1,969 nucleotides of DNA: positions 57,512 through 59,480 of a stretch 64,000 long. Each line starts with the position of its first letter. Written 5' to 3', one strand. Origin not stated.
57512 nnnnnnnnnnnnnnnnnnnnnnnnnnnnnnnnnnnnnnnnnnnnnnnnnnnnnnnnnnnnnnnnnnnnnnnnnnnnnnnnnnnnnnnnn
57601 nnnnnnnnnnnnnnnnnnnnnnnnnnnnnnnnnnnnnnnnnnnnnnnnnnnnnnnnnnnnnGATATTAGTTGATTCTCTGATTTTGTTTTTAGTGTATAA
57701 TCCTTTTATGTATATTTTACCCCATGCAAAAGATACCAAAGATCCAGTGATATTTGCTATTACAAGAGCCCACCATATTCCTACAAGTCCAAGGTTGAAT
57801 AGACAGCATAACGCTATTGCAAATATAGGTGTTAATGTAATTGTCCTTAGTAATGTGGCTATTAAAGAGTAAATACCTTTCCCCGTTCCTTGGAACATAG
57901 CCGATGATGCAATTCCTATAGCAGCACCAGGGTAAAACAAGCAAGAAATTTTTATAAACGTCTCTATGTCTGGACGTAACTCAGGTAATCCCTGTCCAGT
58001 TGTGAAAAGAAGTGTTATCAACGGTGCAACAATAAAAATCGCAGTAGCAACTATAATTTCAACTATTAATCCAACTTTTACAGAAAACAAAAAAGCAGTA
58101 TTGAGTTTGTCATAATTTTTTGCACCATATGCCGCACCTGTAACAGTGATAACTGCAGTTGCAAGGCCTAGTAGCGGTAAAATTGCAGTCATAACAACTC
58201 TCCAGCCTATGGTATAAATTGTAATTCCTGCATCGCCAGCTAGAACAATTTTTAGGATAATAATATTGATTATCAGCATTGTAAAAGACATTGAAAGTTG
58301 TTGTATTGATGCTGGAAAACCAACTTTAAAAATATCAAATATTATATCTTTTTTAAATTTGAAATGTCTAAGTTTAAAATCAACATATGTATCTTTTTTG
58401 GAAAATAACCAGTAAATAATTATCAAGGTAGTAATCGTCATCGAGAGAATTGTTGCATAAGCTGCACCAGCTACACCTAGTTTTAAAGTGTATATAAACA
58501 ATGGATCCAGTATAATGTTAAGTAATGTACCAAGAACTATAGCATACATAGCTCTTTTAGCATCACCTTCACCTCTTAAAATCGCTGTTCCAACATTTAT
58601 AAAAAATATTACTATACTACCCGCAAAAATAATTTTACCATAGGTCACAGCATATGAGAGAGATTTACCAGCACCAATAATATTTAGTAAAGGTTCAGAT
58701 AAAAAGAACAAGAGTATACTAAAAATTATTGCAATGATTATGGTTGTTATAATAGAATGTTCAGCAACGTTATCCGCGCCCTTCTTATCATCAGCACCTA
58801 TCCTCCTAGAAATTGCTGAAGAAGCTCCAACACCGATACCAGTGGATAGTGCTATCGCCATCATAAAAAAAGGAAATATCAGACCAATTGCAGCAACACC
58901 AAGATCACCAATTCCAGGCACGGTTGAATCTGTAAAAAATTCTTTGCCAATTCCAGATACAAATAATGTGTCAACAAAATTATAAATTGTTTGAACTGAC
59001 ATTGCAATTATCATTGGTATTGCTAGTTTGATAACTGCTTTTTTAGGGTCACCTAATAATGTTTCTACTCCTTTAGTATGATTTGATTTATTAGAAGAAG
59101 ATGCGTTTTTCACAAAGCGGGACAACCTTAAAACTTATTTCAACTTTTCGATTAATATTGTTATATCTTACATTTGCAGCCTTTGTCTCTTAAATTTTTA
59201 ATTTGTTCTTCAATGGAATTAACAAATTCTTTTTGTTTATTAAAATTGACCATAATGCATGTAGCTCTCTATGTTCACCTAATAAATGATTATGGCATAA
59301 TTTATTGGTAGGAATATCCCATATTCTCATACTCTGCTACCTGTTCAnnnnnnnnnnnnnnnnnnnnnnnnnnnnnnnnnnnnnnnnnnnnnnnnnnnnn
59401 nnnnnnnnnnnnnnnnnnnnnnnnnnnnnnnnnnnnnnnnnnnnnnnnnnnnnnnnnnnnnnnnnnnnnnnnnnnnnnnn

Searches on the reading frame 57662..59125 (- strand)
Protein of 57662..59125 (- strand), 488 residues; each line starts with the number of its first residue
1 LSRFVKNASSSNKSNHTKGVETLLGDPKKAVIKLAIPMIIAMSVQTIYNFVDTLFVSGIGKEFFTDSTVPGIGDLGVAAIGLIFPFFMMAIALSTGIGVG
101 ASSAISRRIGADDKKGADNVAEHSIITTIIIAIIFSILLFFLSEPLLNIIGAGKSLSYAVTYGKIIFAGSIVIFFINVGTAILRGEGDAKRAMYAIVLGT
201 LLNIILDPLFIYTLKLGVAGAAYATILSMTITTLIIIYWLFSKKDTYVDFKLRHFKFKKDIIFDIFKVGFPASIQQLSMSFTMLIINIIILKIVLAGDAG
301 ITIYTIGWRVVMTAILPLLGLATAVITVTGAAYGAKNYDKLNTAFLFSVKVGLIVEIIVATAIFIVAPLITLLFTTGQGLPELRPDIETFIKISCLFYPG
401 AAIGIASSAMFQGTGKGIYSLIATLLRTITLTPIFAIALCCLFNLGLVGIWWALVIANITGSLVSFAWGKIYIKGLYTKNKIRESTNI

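Call 3: search_protein_families(library=pfam, proteins=[window:57662-59125:-], max_evalue=0.01)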
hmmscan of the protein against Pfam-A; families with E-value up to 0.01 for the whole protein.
window:57662-59125:- (488 aa): 1 family
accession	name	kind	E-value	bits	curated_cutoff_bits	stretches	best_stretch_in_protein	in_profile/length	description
PF01554.23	MatE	-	1.1e-49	168.6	24.9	2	37-209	1-161/161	MatE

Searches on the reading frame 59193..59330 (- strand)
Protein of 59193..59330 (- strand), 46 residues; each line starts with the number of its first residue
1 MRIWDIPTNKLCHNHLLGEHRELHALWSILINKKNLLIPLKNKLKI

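Call 18: search_protein_families(library=pfam, proteins=[window:59193-59330:-], max_evalue=1)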
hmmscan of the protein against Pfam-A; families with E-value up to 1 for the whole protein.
seq(46 aa): 1 family
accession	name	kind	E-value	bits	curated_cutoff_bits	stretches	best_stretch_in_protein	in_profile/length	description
PF03013.19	Pyr_excise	-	2e-08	34.9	23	1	1-34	1-38/81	Pyrimidine dimer DNA glycosylase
